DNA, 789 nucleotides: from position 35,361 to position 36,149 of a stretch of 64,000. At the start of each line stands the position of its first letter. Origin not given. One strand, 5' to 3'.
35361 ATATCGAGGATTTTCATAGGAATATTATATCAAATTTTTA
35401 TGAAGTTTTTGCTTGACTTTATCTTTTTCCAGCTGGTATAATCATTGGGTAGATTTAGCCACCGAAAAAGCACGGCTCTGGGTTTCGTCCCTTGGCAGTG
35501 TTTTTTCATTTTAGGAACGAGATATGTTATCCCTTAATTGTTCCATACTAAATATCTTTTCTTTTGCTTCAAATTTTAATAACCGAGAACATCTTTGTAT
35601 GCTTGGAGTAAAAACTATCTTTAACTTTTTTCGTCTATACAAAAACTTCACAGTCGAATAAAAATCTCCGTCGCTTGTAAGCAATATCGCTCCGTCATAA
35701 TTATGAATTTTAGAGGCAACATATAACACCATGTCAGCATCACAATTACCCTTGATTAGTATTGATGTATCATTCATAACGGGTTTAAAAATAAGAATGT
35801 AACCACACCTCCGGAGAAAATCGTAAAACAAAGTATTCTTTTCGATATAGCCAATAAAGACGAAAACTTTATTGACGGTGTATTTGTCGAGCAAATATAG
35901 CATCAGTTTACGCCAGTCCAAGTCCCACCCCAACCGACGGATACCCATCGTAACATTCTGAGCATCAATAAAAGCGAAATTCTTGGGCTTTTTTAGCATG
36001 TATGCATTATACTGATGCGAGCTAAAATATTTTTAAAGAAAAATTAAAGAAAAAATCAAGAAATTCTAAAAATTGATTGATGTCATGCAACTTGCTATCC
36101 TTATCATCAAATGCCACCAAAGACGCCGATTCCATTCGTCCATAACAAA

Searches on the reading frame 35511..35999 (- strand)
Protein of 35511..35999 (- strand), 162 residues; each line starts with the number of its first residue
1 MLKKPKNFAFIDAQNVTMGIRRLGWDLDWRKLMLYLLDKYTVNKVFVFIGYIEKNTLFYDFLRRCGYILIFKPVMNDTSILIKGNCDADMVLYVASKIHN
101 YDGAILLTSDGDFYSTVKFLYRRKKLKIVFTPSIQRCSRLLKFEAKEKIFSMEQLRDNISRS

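Call 14: search_protein_families(library=pfam, proteins=[window:35511-35999:-])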
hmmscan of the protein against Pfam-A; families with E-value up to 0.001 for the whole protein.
window:35511-35999:- (162 aa): 1 family
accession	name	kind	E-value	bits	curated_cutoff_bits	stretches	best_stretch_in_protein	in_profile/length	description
PF01936.24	NYN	-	2.1e-11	45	24.2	1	10-131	5-124/145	NYN domain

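Call 17: find_encoding_contigs(protein=window:35511-35999:-, flank=3000, max_places=10)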
Protein window:35511-35999:- (162 aa): 2 contigs read that carry it; 2 places shown.
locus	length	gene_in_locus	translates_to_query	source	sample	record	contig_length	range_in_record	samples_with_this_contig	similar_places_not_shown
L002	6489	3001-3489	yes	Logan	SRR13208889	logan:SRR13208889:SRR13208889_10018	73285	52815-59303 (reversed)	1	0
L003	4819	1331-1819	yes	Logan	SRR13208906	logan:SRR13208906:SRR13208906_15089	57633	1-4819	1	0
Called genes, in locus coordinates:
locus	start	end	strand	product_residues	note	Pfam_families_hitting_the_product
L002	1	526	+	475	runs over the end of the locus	PF00479:G6PD_N, PF02781:G6PD_C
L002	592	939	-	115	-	-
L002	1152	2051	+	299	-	PF01210:NAD_Gly3P_dh_N (faint), PF03446:NAD_binding_2, PF03807:F420_oxidored, PF00393:6PGD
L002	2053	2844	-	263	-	PF08443:RimK (weak)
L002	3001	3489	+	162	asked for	PF01936:NYN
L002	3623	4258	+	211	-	PF04199:Cyclase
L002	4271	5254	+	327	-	PF10432:bact-PGI_C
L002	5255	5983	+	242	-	PF04266:ASCH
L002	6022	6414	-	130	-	PF01741:MscL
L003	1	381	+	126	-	?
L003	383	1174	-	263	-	PF08443:RimK (weak)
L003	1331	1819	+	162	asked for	PF01936:NYN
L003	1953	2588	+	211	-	PF04199:Cyclase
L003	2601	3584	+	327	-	PF10432:bact-PGI_C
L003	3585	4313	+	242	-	PF04266:ASCH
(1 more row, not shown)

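Call 22: find_homologous_proteins(query=window:35511-35999:-, max_evalue=0.00001)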
Query window:35511-35999:- (162 aa): 97 proteins with E <= 0.00001 among 112 candidates.
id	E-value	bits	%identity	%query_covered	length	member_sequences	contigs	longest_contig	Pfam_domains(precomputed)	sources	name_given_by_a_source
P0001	7.0e-103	359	100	100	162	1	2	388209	PF01936.25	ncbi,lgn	-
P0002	3.0e-72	259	71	99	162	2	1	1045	PF01936.25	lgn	-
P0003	3.5e-62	227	63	96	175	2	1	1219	PF01936.25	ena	-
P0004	1.9e-60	221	59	99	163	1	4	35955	PF01936.25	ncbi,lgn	-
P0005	6.3e-60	219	61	99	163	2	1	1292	PF01936.25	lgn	-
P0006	3.8e-59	217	60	96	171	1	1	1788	PF01936.25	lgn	-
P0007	7.8e-59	216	62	93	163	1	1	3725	PF01936.25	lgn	-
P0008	8.9e-58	212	58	94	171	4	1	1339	PF01936.25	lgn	-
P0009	1.1e-56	209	58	99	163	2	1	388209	PF01936.25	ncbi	-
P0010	1.5e-56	208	57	99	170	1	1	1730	PF01936.25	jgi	jgi:uncharacterized LabA/DUF88 family protein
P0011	4.1e-56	207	55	99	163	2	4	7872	PF01936.25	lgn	-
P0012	2.3e-54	201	54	99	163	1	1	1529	PF01936.25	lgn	-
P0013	5.2e-54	200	58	96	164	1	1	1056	PF01936.25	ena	-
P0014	3.9e-52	194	56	96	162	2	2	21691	PF01936.25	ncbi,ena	-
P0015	4.3e-52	194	56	96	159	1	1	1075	PF01936.25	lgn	-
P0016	9.5e-52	193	54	96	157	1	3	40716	PF01936.25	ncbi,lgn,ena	ncbi:MAG: NYN domain-containing protein [Patescibacteria group bacterium]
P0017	1.0e-51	193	54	100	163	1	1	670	PF01936.25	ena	-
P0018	1.2e-51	192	53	99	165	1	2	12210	PF01936.25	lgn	-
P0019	3.8e-51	191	56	98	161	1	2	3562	PF01936.25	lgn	-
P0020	4.8e-51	190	53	98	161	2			PF01936.25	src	-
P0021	7.4e-51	190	54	96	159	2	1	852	PF01936.25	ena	-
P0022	1.0e-50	189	54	98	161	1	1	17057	PF01936.25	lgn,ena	-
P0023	1.7e-50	189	54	98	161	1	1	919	PF01936.25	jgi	jgi:uncharacterized LabA/DUF88 family protein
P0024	4.3e-50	187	53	98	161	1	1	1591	PF01936.25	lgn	-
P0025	4.6e-50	187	52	98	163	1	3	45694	PF01936.25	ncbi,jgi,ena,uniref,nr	ncbi:MAG: hypothetical protein UU24_C0008G0014 [Candidatus Nomurabacteria bacterium GW2011_GWA2_40_9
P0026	5.3e-50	187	52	99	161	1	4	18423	PF01936.25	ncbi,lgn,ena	-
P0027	5.9e-50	187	55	97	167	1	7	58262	PF01936.25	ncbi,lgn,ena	ncbi:MAG: NYN domain-containing protein [Patescibacteria group bacterium]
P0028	5.9e-50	187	55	97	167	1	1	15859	PF01936.25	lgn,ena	-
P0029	6.4e-50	187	56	94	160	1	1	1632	PF01936.25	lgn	-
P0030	7.9e-50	186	53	99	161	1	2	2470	PF01936.25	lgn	-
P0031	8.7e-50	186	52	99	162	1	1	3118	PF01936.25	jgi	jgi:uncharacterized LabA/DUF88 family protein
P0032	8.9e-50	186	55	99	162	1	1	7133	PF01936.25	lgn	-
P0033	1.2e-49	186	54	93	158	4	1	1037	PF01936.25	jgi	jgi:uncharacterized LabA/DUF88 family protein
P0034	1.8e-49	185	55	96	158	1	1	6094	PF01936.25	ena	-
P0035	2.3e-49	185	52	96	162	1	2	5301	PF01936.25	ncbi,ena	-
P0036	2.3e-49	185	51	99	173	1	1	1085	PF01936.25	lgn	-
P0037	9.7e-49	183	53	98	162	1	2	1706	PF01936.25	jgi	jgi:uncharacterized LabA/DUF88 family protein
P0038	1.3e-48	182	53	99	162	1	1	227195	PF01936.25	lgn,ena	-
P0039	1.4e-48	182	53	96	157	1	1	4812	PF01936.25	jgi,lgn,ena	-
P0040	1.8e-48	182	54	96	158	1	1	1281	PF01936.25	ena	-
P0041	1.9e-48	182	53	96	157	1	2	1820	PF01936.25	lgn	-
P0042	2.7e-48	181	54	96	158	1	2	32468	PF01936.25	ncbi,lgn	-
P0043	2.7e-48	181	54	82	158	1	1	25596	PF01936.25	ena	-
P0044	3.9e-48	181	53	96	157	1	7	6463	PF01936.25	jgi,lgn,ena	jgi:uncharacterized LabA/DUF88 family protein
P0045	6.1e-48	180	52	96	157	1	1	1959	PF01936.25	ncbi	-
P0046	7.1e-48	180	53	96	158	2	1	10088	PF01936.25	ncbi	-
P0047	9.6e-48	180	53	96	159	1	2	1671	PF01936.25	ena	-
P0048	1.1e-47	179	49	100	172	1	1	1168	PF01936.25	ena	-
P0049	1.3e-47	179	53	96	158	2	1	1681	PF01936.25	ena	-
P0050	1.6e-47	179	51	96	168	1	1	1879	PF01936.25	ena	-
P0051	1.8e-47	179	54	96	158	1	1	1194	PF01936.25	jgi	jgi:uncharacterized LabA/DUF88 family protein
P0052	1.9e-47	179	53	96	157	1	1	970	PF01936.25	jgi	jgi:uncharacterized LabA/DUF88 family protein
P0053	2.0e-47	179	52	94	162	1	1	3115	PF01936.25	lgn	-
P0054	3.3e-47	178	52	96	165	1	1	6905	PF01936.25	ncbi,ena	-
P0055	5.4e-47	177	53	99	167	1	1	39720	PF01936.25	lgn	-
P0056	5.5e-47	177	52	96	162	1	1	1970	PF01936.25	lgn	-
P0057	6.2e-47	177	57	89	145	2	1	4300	PF01936.25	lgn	-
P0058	9.7e-47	176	55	95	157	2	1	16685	PF01936.25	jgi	-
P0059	1.1e-46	176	52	96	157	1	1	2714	PF01936.25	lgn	-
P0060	1.8e-46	176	53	96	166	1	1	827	PF01936.25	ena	-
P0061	2.7e-46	175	53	95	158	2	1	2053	PF01936.25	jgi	jgi:uncharacterized LabA/DUF88 family protein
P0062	2.7e-46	175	53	99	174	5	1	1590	PF01936.25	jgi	jgi:uncharacterized LabA/DUF88 family protein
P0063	3.3e-46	175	51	95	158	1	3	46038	PF01936.25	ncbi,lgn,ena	-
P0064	4.6e-46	174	50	96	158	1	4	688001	PF01936.25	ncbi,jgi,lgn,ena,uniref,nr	ncbi:MAG: hypothetical protein A2571_01525 [Candidatus Vogelbacteria bacterium RIFOXYD1_FULL_44_32]|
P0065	4.7e-46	174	51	99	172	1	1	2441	PF01936.25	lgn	-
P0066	5.5e-46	174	53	96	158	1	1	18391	PF01936.25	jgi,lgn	jgi:uncharacterized LabA/DUF88 family protein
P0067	7.1e-46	174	52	96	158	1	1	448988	PF01936.25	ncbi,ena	-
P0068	8.9e-46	173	54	96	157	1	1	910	PF01936.25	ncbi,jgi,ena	jgi:uncharacterized LabA/DUF88 family protein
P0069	1.1e-45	173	52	96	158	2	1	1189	PF01936.25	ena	-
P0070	2.0e-45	172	54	95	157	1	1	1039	PF01936.25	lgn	-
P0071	2.5e-45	172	52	96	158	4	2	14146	PF01936.25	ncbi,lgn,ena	-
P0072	6.6e-45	170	53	95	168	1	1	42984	PF01936.25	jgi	jgi:uncharacterized LabA/DUF88 family protein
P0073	2.0e-44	169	49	98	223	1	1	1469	PF01936.25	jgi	jgi:uncharacterized LabA/DUF88 family protein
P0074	3.1e-44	168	49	99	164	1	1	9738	PF01936.25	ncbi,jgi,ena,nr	ncbi:NYN domain-containing protein [Patescibacteria group bacterium]|nr:NYN domain-containing protei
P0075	3.7e-44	168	49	94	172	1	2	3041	PF01936.25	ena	-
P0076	3.9e-44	168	49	99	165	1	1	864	PF01936.25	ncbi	-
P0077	4.6e-44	168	51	96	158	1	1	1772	PF01936.25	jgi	jgi:uncharacterized LabA/DUF88 family protein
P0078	9.1e-44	167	49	96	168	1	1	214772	PF01936.25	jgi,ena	-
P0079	1.0e-43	167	49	99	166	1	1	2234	PF01936.25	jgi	-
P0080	4.0e-43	165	48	99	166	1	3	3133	PF01936.25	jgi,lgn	-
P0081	1.2e-42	163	50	95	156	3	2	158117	PF01936.25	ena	-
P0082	1.3e-42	163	48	95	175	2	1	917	PF01936.25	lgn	-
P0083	2.6e-42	162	49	94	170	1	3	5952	PF01936.25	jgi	-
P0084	3.6e-42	162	48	98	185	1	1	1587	PF01936.25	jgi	jgi:uncharacterized LabA/DUF88 family protein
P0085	1.3e-41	160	48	95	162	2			PF01936.25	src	-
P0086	3.9e-41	158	44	99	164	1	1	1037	PF01936.25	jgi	jgi:uncharacterized LabA/DUF88 family protein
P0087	5.1e-40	155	59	70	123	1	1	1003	PF01936.25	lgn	-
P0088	5.0e-39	151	47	96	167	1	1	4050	PF01936.25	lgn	-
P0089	1.7e-36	143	52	76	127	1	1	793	PF01936.25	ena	-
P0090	1.7e-35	140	49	88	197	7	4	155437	PF01936.25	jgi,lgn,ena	-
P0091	1.8e-34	137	48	86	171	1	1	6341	PF01936.25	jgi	jgi:uncharacterized LabA/DUF88 family protein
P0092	8.2e-34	134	42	99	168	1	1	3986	PF01936.25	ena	-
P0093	9.1e-32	128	47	91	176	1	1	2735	PF01936.25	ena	-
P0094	1.4e-28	117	42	77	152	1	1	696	PF01936.25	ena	-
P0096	1.0e-19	89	47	59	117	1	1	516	PF01936.25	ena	-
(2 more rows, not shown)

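Call 23: find_encoding_contigs(protein=P0009, flank=3000, max_places=4)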
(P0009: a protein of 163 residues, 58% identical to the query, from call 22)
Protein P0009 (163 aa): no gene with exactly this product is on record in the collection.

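Call 24: find_encoding_contigs(protein=P0004, flank=3000, max_places=4)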
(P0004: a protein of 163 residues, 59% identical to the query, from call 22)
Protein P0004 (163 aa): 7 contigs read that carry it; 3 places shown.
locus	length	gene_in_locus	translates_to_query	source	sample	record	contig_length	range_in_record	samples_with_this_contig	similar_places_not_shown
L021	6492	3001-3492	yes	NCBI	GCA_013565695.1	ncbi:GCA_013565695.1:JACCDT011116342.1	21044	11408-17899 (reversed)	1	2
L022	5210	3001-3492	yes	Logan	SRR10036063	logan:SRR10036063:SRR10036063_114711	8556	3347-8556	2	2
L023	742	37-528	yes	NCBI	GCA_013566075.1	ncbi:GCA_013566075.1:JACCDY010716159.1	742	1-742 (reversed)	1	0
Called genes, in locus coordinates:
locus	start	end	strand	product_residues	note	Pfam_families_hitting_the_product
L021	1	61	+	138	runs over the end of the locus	PF05618:RimB-like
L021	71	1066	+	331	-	PF00704:Glyco_hydro_18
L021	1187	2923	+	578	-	PF00664:ABC_membrane, PF00005:ABC_tran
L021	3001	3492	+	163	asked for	PF01936:NYN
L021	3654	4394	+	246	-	PF01145:Band_7, PF13421:Band_7_1 (weak)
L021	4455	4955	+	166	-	-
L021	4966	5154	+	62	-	-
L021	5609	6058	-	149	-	PF01668:SmpB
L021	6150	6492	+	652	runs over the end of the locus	PF06480:FtsH_ext (weak), PF00004:AAA, PF17862:AAA_lid_3, PF01434:Peptidase_M41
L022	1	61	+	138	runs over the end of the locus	PF05618:RimB-like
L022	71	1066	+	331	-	PF00704:Glyco_hydro_18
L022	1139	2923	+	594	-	PF00664:ABC_membrane, PF00005:ABC_tran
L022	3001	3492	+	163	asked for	PF01936:NYN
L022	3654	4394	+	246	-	PF01145:Band_7, PF13421:Band_7_1 (weak)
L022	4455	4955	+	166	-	-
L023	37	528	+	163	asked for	PF01936:NYN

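Call 25: find_encoding_contigs(protein=P0002, flank=3000, max_places=4)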
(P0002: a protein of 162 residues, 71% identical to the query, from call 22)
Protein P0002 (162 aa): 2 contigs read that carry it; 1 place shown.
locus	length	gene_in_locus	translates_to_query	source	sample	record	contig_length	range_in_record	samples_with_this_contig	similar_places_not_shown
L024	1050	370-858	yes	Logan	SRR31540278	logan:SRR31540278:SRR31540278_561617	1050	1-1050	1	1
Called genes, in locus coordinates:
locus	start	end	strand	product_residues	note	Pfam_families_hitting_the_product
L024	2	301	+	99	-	?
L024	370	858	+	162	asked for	PF01936:NYN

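Call 31: find_related_loci(query=A1, collection=metagenome_contigs, flank=1500)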
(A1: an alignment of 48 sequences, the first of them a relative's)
Query A1 (162 aa) in metagenome_contigs; peptide patterns used: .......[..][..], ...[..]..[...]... (x = any residue, [..] = any of these).
600 stretches matched a pattern (row limit reached: there are more); 490 encode a relative of the query (tblastn E <= 1e-3); the best 80 are kept; 80 distinct loci.
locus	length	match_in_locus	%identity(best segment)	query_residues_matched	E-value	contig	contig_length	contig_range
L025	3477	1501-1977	53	3-161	4e-58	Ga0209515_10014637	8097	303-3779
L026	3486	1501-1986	52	1-162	1e-55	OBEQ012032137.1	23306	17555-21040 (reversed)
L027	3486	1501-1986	52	1-162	1e-55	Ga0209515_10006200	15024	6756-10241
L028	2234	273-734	51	6-161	1e-54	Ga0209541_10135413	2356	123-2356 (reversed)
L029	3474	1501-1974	52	3-160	3e-54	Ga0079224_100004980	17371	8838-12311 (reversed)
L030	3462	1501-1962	53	7-160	8e-54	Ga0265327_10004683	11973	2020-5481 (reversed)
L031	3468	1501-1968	52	7-162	1e-53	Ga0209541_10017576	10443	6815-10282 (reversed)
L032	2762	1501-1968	52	7-162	1e-53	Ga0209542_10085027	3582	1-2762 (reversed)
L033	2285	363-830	52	1-156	1e-53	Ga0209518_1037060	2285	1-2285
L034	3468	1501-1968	52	1-156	3e-53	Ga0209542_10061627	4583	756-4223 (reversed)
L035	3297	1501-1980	51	1-160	1e-52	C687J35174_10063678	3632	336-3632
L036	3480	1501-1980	49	1-160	1e-52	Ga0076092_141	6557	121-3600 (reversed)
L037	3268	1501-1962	51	7-160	5e-52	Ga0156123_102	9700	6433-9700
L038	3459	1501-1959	53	4-156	6e-52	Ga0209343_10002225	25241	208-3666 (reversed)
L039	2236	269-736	51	1-156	3e-52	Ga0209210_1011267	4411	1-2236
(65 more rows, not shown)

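Call 47: search_protein_families(library=padloc, proteins=[window:35511-35999:-], max_evalue=0.01)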
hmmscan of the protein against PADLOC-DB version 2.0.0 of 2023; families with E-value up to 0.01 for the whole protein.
window:35511-35999:- (162 aa): 2 families
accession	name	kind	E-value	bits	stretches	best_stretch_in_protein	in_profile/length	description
PDLC01154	NYN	-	8.1e-07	26.7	1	10-159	151-302/310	"LabA-like protein, NYN family nuclease"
PDLC04163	HEC-09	-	0.0073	14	0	98-148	120-171/203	-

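Call 48: search_protein_families(library=ncbifam, proteins=[window:35511-35999:-], max_evalue=0.01)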
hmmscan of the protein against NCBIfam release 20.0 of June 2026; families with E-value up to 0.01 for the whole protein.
window:35511-35999:- (162 aa): 0 families

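Call 53: list_cluster_members(proteins=[P0001, P0009])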
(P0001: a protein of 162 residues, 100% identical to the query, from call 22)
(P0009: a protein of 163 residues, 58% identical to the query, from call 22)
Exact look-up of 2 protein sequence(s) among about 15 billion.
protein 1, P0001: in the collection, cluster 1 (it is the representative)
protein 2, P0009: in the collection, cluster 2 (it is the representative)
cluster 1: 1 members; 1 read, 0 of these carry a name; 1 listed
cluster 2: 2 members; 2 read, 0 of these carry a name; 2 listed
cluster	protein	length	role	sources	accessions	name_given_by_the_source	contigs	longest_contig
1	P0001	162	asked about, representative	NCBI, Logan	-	-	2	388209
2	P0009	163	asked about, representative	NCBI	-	-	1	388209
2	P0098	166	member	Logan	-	-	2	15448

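Call 54: find_encoding_contigs(protein=P0098, flank=3000, max_places=3)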
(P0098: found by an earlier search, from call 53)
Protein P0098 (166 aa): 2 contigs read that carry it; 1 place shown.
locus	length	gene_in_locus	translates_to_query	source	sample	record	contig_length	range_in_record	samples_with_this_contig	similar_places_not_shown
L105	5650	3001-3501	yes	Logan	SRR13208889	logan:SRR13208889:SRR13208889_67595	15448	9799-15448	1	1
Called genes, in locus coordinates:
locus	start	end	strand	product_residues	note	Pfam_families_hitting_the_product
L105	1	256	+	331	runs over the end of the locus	PF00768:Peptidase_S11, PF13354:Beta-lactamase2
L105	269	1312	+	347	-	PF01207:Dus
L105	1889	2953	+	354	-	PF05496:RuvB_N, PF06068:TIP49 (faint), PF13177:DNA_pol3_delta2 (weak), PF00004:AAA, PF07728:AAA_5 (weak), PF13173:AAA_14 (weak), PF13177:DNA_pol3_delta2, PF12169:DNA_pol3_gamma3, +1 more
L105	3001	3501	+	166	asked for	PF01936:NYN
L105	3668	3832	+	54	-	-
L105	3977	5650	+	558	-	?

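Call 57: search_solved_structures(query=A1, max_evalue=1)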
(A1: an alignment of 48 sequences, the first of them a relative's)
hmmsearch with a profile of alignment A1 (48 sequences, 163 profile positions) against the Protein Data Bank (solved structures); distinct sequences matched with E-value up to 1: 4.
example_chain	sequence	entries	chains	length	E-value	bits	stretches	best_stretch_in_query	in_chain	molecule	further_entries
2qip_A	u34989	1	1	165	4.7e-14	55.8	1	4-128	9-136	Protein of unknown function VPA0982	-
7bwf_D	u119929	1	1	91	0.49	13.5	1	81-124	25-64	Antitoxin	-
7bwf_B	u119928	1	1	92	0.5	13.5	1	81-124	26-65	Antitoxin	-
6l8e_A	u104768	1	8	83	0.5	13.5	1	81-124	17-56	YefM Antitoxin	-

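Call 64: find_related_loci(query=A1, collection=viral_contigs, flank=1500)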
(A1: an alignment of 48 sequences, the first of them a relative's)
Query A1 (162 aa) in viral_contigs; peptide patterns used: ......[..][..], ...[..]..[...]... (x = any residue, [..] = any of these).
22 stretches matched a pattern; 2 encode a relative of the query (tblastn E <= 1e-3); 2 distinct loci.
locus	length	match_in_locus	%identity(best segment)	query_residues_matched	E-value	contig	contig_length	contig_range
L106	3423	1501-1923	32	6-140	1e-20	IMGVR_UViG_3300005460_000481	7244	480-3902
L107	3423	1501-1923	32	6-140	2e-19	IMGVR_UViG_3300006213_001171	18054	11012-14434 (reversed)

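Call 67: search_dna_similar(query=window:35511-35999:-, collection=phages, mode=protein, max_evalue=0.001, max_rows=20)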
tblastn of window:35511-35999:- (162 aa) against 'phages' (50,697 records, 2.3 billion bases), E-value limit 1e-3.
No match.

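Call 68: search_dna_similar(query=window:35511-35999:-, collection=plasmids, mode=protein, max_evalue=0.001, max_rows=20)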
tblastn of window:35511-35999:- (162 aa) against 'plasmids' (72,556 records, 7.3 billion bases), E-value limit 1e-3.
Records with a match: 67; places in all: 75; records where one place covers at least 80% of the query: 16.
Best place of each record, by identity: <60% 67.
By first word of the organism name: Sinorhizobium 42; Bradyrhizobium 12; Azospirillum 8; Methylocystis 1; Shinella 1; Rhizobium 1; Methylobacterium 1; Pseudorhodobacter 1.
By predicted mobility (MOB-suite, as given by PLSDB): conjugative 42; non-mobilizable 17; mobilizable 8.
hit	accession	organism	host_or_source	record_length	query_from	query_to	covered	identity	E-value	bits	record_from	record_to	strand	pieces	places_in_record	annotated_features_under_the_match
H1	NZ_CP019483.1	Sinorhizobium meliloti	alfalfa,whole organism,alfalfa nodule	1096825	10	161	94%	29.5%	4e-4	67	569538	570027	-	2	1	record has no annotation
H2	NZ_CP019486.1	Sinorhizobium meliloti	alfalfa,single cell,nitrogen fixing ...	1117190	10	161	94%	29.5%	7e-4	66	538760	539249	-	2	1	record has no annotation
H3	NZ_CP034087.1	Methylocystis rosea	cell culture,groundwater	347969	10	161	94%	27.1%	8e-6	52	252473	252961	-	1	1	NYN domain-containing protein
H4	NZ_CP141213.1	Sinorhizobium meliloti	alfalfa,Isolate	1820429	10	161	94%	26.2%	7e-5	49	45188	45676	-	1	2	none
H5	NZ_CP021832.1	Sinorhizobium meliloti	Medicago truncatula,Single Cell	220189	10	135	78%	30.7%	5e-8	58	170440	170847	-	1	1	NYN domain-containing protein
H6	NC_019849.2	Sinorhizobium meliloti GR4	-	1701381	10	161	94%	25.0%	2e-4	47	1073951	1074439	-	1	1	none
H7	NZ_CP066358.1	Sinorhizobium meliloti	Medicago lupulina L.,nodules of ...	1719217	10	161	94%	25.0%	9e-4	45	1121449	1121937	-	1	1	none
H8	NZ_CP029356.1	Azospirillum thermophilum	cell culture,hot spring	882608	10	161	94%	24.4%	9e-6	51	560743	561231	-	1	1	NYN domain-containing protein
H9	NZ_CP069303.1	Shinella sp. PSBB067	monoisolate,Minnesota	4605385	10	135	78%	29.4%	3e-8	59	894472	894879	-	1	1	none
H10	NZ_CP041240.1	Sinorhizobium mexicanum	Acaciella angustissima,cell culture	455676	10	135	78%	29.4%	3e-6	53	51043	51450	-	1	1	NYN domain-containing protein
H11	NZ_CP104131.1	Sinorhizobium sp. K101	Phaseolus vulgaris,cell ...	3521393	10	135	78%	28.7%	5e-8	58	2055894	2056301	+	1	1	none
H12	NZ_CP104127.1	Sinorhizobium sp. M103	Phaseolus vulgaris,cell ...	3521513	10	135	78%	28.7%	5e-8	58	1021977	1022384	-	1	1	none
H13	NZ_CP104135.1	Sinorhizobium sp. C101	Phaseolus vulgaris,cell ...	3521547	10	135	78%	28.7%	5e-8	58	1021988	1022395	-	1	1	none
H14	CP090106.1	Sinorhizobium meliloti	Medicago,Cell culture,Plant nodule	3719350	10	135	78%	28.7%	5e-8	58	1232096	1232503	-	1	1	NYN domain-containing protein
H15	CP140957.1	Sinorhizobium meliloti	Medicago lupulina,whole organism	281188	10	135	78%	27.9%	2e-7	56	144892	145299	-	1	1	NYN domain-containing protein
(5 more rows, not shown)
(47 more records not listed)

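Call 70: get_annotated_region(hit=H5, flank=1500)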
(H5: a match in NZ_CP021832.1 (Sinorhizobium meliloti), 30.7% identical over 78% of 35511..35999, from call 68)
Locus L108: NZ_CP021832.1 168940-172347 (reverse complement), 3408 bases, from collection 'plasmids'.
description: Sinorhizobium meliloti strain HM006 plasmid accessoryA, complete sequence
organism: Sinorhizobium meliloti (NCBI taxid 382)
taxonomy: Bacteria; Pseudomonadota; Alphaproteobacteria; Hyphomicrobiales; Rhizobiaceae; Sinorhizobium; Sinorhizobium meliloti
host: -; source: Medicago truncatula,Single Cell; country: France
typing (MOB-suite, as given by PLSDB): conjugative; replicon rep_cluster_492; relaxase MOBQ; mating-pair formation MPF_T
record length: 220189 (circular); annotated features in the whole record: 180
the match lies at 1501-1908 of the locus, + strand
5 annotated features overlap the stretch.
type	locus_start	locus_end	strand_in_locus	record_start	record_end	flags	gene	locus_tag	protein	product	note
CDS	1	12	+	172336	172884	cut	-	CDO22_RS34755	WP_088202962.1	fasciclin domain-containing protein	-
CDS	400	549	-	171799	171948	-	-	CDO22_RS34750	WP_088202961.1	hypothetical protein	-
CDS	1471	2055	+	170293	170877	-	-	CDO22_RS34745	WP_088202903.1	NYN domain-containing protein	-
CDS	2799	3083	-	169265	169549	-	-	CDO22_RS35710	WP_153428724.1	hypothetical protein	-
CDS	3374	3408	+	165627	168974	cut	-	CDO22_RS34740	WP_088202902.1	adenylate/guanylate cyclase domain-containing protein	GO:0009190 - cyclic nucleotide biosynthetic process [Evidence IEA]; GO:0035556 - intracellular signal transduction ...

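Call 71: get_annotated_region(hit=H3, flank=1500)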
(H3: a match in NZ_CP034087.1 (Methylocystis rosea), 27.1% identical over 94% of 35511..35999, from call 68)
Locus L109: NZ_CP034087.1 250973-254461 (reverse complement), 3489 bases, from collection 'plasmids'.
description: Methylocystis rosea strain GW6 plasmid pGW6_1, complete sequence
organism: Methylocystis rosea (NCBI taxid 173366)
taxonomy: Bacteria; Pseudomonadota; Alphaproteobacteria; Hyphomicrobiales; Methylocystaceae; Methylocystis; Methylocystis rosea
host: -; source: cell culture,groundwater; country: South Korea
typing (MOB-suite, as given by PLSDB): mobilizable; relaxase MOBP
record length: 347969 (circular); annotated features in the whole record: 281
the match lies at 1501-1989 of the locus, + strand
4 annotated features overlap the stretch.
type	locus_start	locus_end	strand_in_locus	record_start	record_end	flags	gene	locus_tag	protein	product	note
CDS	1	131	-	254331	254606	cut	-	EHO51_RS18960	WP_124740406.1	DUF1778 domain-containing protein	-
CDS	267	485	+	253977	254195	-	-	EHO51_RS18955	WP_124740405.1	hypothetical protein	-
CDS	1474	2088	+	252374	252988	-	-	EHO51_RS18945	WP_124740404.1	NYN domain-containing protein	-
CDS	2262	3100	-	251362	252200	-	-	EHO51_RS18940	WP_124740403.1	IS5 family transposase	-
